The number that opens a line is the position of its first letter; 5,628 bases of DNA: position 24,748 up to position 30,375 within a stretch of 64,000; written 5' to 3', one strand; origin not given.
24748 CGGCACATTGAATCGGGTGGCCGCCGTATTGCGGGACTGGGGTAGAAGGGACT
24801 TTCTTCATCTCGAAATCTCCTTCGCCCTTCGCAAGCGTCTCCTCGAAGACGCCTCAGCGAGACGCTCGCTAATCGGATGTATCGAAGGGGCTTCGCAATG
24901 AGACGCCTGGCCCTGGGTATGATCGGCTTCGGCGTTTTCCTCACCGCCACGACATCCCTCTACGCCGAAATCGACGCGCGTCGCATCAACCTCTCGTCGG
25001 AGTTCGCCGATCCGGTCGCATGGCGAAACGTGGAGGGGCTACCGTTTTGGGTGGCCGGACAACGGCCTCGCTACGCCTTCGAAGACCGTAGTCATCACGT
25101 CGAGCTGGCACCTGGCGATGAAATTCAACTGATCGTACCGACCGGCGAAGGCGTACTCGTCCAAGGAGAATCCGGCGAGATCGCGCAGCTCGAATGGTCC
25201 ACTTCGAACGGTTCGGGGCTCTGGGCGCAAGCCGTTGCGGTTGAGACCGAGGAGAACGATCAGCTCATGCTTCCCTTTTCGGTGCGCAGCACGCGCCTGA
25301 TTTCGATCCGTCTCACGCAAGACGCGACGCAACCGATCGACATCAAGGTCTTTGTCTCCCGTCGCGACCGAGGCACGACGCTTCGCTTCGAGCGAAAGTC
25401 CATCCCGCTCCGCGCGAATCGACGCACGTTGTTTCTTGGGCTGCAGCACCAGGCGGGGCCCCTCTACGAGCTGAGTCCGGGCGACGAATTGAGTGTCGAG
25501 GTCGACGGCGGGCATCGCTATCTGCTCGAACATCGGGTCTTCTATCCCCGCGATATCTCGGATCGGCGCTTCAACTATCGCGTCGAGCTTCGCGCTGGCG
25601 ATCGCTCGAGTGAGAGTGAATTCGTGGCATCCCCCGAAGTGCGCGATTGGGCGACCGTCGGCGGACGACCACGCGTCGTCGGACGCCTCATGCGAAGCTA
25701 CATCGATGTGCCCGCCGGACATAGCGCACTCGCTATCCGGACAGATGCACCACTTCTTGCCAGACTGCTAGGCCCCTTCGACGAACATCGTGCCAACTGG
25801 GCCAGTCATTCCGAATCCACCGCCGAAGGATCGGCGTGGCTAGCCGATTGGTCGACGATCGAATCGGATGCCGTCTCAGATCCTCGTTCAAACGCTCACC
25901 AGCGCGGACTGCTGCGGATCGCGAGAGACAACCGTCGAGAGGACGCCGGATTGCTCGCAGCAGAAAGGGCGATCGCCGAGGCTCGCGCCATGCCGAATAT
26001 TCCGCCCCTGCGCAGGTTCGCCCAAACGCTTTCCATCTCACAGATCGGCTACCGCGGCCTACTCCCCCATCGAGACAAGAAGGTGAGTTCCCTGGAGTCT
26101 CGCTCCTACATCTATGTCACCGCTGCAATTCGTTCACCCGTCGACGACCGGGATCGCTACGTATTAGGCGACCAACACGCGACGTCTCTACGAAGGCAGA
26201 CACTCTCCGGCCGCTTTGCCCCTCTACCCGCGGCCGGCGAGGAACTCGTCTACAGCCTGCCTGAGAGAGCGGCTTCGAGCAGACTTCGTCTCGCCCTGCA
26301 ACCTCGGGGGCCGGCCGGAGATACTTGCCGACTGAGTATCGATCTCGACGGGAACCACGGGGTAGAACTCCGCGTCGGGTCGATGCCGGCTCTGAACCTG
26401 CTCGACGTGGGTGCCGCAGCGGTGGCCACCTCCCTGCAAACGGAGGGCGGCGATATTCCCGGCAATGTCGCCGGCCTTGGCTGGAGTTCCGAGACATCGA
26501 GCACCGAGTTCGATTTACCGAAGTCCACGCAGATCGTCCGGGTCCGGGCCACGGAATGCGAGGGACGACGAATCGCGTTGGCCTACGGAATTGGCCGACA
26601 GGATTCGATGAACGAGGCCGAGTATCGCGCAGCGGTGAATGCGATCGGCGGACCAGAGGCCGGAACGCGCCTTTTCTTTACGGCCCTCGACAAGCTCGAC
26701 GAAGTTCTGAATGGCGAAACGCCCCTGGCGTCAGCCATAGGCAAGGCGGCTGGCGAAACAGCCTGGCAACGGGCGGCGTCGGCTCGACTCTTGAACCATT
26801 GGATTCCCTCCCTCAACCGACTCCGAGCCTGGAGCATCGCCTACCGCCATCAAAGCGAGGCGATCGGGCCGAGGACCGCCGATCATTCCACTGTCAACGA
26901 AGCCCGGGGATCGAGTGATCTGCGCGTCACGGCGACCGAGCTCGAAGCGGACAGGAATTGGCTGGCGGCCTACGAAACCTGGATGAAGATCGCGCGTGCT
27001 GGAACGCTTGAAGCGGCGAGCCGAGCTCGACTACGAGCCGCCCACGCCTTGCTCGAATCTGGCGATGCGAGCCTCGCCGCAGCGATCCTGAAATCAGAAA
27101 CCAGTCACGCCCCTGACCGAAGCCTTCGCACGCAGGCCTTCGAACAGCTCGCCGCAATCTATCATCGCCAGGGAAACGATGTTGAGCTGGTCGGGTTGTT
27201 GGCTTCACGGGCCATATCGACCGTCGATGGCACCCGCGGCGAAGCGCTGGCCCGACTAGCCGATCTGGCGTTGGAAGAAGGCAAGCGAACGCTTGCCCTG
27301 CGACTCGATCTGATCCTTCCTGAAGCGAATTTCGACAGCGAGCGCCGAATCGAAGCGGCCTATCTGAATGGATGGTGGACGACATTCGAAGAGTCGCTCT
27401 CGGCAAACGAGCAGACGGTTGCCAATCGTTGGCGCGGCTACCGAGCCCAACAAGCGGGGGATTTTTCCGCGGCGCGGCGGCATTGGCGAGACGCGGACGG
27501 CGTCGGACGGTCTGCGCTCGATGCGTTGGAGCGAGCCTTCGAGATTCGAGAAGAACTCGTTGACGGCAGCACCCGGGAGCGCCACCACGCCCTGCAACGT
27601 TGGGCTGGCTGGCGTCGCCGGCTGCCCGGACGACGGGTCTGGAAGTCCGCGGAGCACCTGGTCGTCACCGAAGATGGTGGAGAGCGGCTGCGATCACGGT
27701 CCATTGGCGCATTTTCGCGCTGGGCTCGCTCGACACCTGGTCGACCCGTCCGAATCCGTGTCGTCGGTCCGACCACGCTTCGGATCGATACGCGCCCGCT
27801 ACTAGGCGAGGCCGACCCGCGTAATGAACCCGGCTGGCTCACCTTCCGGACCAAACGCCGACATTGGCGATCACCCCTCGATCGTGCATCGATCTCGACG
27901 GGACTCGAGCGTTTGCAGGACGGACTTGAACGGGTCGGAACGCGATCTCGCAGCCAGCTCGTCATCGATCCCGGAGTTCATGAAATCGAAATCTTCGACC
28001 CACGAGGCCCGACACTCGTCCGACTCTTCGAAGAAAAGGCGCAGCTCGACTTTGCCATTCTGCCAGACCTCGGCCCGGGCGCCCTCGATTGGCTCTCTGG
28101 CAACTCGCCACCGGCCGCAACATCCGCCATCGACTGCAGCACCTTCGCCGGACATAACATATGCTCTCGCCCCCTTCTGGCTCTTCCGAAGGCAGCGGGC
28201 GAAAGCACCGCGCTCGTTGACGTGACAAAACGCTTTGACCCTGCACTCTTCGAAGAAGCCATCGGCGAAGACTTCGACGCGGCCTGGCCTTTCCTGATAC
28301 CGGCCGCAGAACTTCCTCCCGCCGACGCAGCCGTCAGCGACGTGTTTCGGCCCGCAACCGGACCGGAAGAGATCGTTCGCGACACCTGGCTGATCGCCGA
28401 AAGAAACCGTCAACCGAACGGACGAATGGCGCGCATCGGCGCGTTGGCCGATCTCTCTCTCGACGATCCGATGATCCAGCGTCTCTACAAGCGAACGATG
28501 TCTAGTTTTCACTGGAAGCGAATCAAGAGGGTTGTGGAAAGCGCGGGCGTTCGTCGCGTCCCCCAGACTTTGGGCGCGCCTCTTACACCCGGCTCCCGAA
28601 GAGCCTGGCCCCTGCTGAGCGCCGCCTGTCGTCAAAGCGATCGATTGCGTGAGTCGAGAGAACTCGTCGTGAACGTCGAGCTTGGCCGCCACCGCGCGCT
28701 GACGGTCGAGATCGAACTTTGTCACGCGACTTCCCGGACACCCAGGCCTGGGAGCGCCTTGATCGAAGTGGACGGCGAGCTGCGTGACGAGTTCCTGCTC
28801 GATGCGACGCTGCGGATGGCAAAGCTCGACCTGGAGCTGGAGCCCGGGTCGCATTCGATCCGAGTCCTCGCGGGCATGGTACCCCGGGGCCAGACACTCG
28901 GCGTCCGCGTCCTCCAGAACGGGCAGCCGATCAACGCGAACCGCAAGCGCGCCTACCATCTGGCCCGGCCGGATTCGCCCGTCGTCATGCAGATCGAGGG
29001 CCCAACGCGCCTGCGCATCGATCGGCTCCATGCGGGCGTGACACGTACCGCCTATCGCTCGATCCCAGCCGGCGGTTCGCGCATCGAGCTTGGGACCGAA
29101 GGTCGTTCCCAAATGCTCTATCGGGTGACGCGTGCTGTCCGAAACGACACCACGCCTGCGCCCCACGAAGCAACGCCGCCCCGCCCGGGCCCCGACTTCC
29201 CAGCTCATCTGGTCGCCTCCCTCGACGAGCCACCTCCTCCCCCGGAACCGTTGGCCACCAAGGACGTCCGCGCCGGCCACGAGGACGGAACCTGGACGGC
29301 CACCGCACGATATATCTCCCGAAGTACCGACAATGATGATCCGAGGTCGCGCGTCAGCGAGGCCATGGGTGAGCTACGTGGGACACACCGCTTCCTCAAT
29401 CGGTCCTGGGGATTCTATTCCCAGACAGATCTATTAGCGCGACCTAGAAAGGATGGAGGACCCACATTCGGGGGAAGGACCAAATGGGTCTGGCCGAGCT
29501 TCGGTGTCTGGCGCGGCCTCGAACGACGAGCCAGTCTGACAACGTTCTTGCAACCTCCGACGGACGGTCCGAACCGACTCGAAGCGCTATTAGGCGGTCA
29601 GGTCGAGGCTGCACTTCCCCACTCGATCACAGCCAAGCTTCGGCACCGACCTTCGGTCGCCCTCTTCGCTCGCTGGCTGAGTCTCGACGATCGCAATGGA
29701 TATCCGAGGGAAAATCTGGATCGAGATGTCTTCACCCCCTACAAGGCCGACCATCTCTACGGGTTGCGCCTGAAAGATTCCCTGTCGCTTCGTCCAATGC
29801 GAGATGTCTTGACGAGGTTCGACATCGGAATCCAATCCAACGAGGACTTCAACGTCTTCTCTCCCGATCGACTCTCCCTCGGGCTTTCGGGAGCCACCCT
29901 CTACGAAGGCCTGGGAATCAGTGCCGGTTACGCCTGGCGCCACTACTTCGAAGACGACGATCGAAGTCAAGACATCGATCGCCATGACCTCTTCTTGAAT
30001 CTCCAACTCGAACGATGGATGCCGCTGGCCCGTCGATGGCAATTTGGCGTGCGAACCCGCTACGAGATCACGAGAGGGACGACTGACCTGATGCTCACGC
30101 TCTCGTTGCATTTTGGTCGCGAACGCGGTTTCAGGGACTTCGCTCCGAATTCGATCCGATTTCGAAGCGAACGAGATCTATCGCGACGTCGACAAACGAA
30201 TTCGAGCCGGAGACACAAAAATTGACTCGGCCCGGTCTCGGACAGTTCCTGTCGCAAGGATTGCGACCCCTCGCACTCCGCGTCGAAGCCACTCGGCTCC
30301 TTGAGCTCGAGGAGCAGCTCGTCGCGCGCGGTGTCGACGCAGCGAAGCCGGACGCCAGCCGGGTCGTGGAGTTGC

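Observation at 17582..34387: Seven-gene, fully translationally coupled operon: a non-canonical, envelope-spanning PgsB/PgsC-type polyamide (poly-gamma-glutamate-like) synthesis and export system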

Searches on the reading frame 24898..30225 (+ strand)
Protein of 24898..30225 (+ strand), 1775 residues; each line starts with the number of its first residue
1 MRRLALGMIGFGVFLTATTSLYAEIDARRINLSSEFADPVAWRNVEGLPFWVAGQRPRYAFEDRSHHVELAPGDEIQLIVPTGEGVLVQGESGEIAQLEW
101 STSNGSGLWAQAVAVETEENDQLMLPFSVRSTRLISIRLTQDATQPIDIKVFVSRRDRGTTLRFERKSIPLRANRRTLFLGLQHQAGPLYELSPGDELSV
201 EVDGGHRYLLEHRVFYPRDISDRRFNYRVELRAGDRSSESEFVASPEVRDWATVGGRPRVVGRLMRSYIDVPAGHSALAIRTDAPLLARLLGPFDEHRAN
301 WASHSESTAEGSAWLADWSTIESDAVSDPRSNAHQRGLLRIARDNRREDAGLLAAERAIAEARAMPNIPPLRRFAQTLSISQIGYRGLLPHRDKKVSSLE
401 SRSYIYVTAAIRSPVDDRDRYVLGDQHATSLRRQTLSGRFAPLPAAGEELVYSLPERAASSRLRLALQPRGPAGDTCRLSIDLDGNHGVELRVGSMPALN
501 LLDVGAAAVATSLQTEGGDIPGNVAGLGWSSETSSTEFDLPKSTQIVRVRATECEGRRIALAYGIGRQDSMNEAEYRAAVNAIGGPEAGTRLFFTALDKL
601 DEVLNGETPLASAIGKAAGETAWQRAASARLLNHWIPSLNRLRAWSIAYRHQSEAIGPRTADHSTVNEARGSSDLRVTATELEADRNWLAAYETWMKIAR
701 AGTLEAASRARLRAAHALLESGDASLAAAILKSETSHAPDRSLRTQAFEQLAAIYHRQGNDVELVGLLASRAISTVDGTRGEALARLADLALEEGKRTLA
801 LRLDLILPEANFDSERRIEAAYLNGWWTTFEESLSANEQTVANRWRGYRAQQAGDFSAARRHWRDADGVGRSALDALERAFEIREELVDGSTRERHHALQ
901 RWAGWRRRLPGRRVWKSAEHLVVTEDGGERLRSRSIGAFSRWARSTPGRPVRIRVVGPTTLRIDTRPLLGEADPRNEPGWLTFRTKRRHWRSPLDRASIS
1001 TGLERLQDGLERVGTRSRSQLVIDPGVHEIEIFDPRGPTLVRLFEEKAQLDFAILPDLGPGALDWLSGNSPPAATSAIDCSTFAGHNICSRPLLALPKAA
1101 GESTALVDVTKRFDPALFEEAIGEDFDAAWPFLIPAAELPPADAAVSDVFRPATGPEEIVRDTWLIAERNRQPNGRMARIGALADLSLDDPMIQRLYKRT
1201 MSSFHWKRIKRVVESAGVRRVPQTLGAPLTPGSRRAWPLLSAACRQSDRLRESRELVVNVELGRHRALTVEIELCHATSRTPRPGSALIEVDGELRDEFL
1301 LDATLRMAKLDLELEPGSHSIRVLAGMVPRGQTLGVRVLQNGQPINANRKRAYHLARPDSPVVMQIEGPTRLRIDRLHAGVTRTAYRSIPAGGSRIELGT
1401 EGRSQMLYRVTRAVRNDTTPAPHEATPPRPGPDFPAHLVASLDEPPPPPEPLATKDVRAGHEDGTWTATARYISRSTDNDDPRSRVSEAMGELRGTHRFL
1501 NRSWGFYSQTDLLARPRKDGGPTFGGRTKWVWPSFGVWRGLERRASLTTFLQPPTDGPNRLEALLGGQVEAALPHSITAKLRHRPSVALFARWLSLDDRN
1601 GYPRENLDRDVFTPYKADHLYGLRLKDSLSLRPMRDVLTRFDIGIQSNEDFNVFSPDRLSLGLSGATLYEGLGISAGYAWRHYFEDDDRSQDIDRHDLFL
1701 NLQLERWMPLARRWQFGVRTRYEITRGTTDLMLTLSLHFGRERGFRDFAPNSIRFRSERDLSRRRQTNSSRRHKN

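Call 3: search_protein_families(library=pfam, proteins=[window:24898-30225:+], max_evalue=0.01)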
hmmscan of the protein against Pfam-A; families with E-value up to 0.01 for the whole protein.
window:24898-30225:+ (1775 aa): 0 families

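Call 4: search_protein_families(library=ncbifam, proteins=[window:24898-30225:+], max_evalue=0.01)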
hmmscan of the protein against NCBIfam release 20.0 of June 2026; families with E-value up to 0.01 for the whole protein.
window:24898-30225:+ (1775 aa): 0 families

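Call 37: find_homologous_proteins(query=window:24898-30225:+, max_evalue=0.00001)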
Query window:24898-30225:+ (1775 aa): 8 proteins with E <= 0.00001 among 8000 candidates.
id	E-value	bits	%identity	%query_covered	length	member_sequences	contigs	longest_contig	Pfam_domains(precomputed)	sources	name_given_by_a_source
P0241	0.0e+0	2686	68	99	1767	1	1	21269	-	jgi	jgi:hypothetical protein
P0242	0.0e+0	2614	66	100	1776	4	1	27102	-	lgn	-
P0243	0.0e+0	2612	67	99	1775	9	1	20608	-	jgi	jgi:hypothetical protein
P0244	0.0e+0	2577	65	100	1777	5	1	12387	-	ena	-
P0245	7.7e-89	317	26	99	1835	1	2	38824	-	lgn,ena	-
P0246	4.6e-49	185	26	32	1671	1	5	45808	-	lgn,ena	-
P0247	1.4e-17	81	25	60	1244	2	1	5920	-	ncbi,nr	ncbi:MAG: hypothetical protein IBX53_14060, partial [Halomonas sp.]|nr:hypothetical protein [Halomon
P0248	5.5e-15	72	24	33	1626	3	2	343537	-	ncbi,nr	ncbi:hypothetical protein [Marinibacterium profundimaris]|nr:hypothetical protein [Marinibacterium p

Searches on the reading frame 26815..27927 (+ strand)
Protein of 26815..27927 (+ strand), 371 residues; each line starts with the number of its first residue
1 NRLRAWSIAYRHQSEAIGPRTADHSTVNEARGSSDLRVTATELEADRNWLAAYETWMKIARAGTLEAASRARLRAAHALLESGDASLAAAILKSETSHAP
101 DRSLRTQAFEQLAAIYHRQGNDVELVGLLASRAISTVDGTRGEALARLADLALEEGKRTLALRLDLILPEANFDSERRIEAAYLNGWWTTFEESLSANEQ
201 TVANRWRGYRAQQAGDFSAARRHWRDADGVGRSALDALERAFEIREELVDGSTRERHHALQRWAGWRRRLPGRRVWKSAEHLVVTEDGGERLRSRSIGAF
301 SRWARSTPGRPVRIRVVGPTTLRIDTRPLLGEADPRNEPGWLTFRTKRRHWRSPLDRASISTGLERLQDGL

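Call 67: search_protein_families(library=pfam, alignment_id=A6, max_evalue=1)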
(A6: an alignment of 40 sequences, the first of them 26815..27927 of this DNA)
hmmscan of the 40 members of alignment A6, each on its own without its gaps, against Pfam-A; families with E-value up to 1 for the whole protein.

A. member 1, window:26815-27927:+ (371 aa): 3 families
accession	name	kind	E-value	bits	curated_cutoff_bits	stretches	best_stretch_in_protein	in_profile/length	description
PF24885.1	TPR_NPHP3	-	0.057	13.2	100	0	232-252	116-136/239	Nephrocystin-3 TPR domain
PF09976.15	TPR_21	-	0.077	13.2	25.5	1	67-121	74-128/193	Tetratricopeptide repeat-like domain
PF13176.12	TPR_7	-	0.3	11.8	27.9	0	108-131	1-24/36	Tetratricopeptide repeat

B. families by the number of members that match (of 40 scanned): 36 families (the first 25 are shown)
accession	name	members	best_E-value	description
PF12895.13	ANAPC3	6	0.00052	Anaphase-promoting complex, cyclosome, subunit 3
PF07719.23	TPR_2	6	0.0012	Tetratricopeptide repeat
PF13432.12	TPR_16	4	0.02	Tetratricopeptide repeat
PF21581.3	SCD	3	0.0013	Stromalin conservative domain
PF07721.20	TPR_4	3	0.017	Tetratricopeptide repeat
PF09976.15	TPR_21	3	0.029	Tetratricopeptide repeat-like domain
PF13174.12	TPR_6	3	0.031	Tetratricopeptide repeat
PF13428.12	TPR_14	3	0.12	Tetratricopeptide repeat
PF07219.19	HemY_N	2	0.0069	HemY protein N-terminus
PF19867.5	DUF6340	2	0.026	Family of unknown function (DUF6340)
PF14559.12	TPR_19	2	0.057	Tetratricopeptide repeat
PF13176.12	TPR_7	2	0.14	Tetratricopeptide repeat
PF00515.34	TPR_1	1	0.00033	Tetratricopeptide repeat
PF13414.12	TPR_11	1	0.0027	TPR repeat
PF24575.1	TPR_Slam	1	0.003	Surface lipoprotein assembly modifier, N-terminal TPR repeats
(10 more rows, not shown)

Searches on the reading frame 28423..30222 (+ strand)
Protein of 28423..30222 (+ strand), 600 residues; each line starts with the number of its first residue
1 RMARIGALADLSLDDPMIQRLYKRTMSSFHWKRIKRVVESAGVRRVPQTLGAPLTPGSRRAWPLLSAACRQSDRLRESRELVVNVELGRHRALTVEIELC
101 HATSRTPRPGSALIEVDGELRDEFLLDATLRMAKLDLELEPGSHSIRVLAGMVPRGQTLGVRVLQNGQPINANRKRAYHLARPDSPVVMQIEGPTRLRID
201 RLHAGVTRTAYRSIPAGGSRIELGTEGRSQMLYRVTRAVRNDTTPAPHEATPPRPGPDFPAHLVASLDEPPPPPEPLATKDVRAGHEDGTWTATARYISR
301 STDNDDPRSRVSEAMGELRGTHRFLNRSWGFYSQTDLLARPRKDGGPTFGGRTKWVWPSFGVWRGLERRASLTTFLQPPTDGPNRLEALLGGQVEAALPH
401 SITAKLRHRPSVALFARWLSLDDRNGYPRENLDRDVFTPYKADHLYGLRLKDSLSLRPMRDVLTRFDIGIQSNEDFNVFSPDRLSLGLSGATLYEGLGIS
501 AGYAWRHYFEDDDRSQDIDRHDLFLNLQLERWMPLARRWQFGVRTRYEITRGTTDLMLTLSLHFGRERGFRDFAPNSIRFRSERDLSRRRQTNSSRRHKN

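Call 58: predict_structure(alignment_id=A4)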
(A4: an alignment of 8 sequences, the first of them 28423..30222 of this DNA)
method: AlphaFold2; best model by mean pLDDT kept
length: 600 residues; sequences in the alignment: 8
mean_pLDDT: 58.3   pTM: 0.39
mean pLDDT of the five models: 58.3, 55.8, 55.2, 54.2, 44.4
residues with pLDDT >= 90: 24; 70-90: 180; 50-70: 161; < 50: 235
segments of 3 or more residues with pLDDT < 50: 244-287, 299-313, 344-346, 361-364, 377-464, 466-468, 472-478, 490-496, 509-519, 531-535, 548-559, 566-600
pLDDT, mean of each block of 10 residues (from residue 1): 64 59 71 81 83 67 78 76 86 89 68 89 85 90 89 75 86 81 88 86 79 83 77 86 45 36 34 38 43 59 36 57 68 71 54 65 55 49 29 24 29 29 27 31 31 33 48 46 55 47 54 44 55 50 52 44 46 34 33 29
secondary structure, 60 per line:
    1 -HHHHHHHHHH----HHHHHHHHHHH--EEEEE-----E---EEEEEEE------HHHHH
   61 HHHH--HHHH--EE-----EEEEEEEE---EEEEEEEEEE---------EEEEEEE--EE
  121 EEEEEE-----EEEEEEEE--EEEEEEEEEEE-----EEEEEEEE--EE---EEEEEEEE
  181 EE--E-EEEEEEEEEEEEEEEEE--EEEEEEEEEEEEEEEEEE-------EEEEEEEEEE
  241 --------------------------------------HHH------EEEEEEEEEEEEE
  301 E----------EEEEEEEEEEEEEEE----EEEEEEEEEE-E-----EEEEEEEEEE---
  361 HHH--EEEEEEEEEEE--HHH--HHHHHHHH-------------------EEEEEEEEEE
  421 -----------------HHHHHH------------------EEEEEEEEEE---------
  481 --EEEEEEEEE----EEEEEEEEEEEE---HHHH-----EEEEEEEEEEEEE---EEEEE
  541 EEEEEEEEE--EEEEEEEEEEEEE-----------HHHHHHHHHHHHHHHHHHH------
elements in order: H2-11 H16-26 E29-33 E43-49 H56-64 H67-70 E80-87 E91-100 E110-116 E119-126 E132-139 E142-152 E158-165 E173-182 E187-203 E206-223 E231-240 E288-301 E312-326 E331-340 E348-357 E366-376 H384-391 E411-420 H438-443 E462-471 E483-491 E496-507 H511-514 E520-532 E536-549 E552-564 H576-594

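Call 60: fold_search(model_id=the predicted structure, library=pdb)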
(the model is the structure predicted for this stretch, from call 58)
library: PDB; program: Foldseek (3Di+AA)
matches with E <= 10: 828; with E <= 0.001: 5
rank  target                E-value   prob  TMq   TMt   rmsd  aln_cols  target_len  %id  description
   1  9fth_A                4.9e-05  0.87  0.14  0.14  25.5       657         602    9  Open conformation of the pentameric ligand-gated ion channel, DeCLIC at pH 5 with 10mM Ca2+ (released 2024-09-11)
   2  6v4a_D                3.4e-04  0.41  0.10  0.10  25.7       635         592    8  An open conformation of a Pentameic ligand-gated ion channel with additional N-terminal domain (released 2020-06-03)
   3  2vqi_A                3.4e-04  0.38  0.10  0.11  32.0       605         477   10  Structure of the P pilus usher (PapC) translocation pore (released 2008-05-27)
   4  6v4a_A                3.7e-04  0.41  0.10  0.10  25.2       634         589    8  An open conformation of a Pentameic ligand-gated ion channel with additional N-terminal domain (released 2020-06-03)
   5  6v4a_C                6.4e-04  0.33  0.10  0.10  25.1       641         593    8  An open conformation of a Pentameic ligand-gated ion channel with additional N-terminal domain (released 2020-06-03)
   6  4mad_B                2.5e-03  0.87  0.10  0.10  13.4       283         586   11  Crystal structure of beta-galactosidase C (BgaC) from Bacillus circulans ATCC 31382 (released 2014-08-27)
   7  7lhg_C                2.9e-03  0.30  0.11  0.09  28.4       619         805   10  Cryo-EM structure of E. coli P pilus tip assembly intermediate PapC-PapD-PapK-PapG in the first conformation (released 2021-08-11)
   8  5i5k_B                2.9e-03  0.13  0.07  0.04  29.9       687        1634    7  Structure of complement C5 in complex with eculizumab (released 2016-03-16)
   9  2w3j                  3.3e-03  1.00  0.12  0.43  10.9       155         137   14  Structure of a family 35 carbohydrate binding module from an environmental isolate (released 2009-01-20)
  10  6nob                  3.3e-03  0.16  0.09  0.09  27.5       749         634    9  Structure of Glycoside Hydrolase family 32 from Bifidobacterium adolescentis (released 2020-01-22)
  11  3w5g_A                3.5e-03  0.95  0.12  0.10  15.9       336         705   10  Crystal structure of tomato beta-galactosidase 4 in complex with galactose (released 2014-01-29)
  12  7lhh_C                3.5e-03  0.28  0.11  0.09  29.2       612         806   10  Cryo-EM structure of E. coli P pilus tip assembly intermediate PapC-PapD-PapK-PapG in the second conformation (released 2021-08-11)
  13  6ncw_D                3.8e-03  0.82  0.09  0.10  20.9       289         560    9  Crystal structure of a GH2 beta-galacturonidase from Eisenbergiella tayi bound to glycerol (released 2019-02-20)
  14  4mad_A                3.8e-03  0.41  0.09  0.09  15.7       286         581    8  Crystal structure of beta-galactosidase C (BgaC) from Bacillus circulans ATCC 31382 (released 2014-08-27)
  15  2c9a_A                7.2e-03  0.87  0.13  0.26  20.2       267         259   12  Crystal structure of the MAM-Ig module of receptor protein tyrosine phosphatase mu (released 2006-01-19)
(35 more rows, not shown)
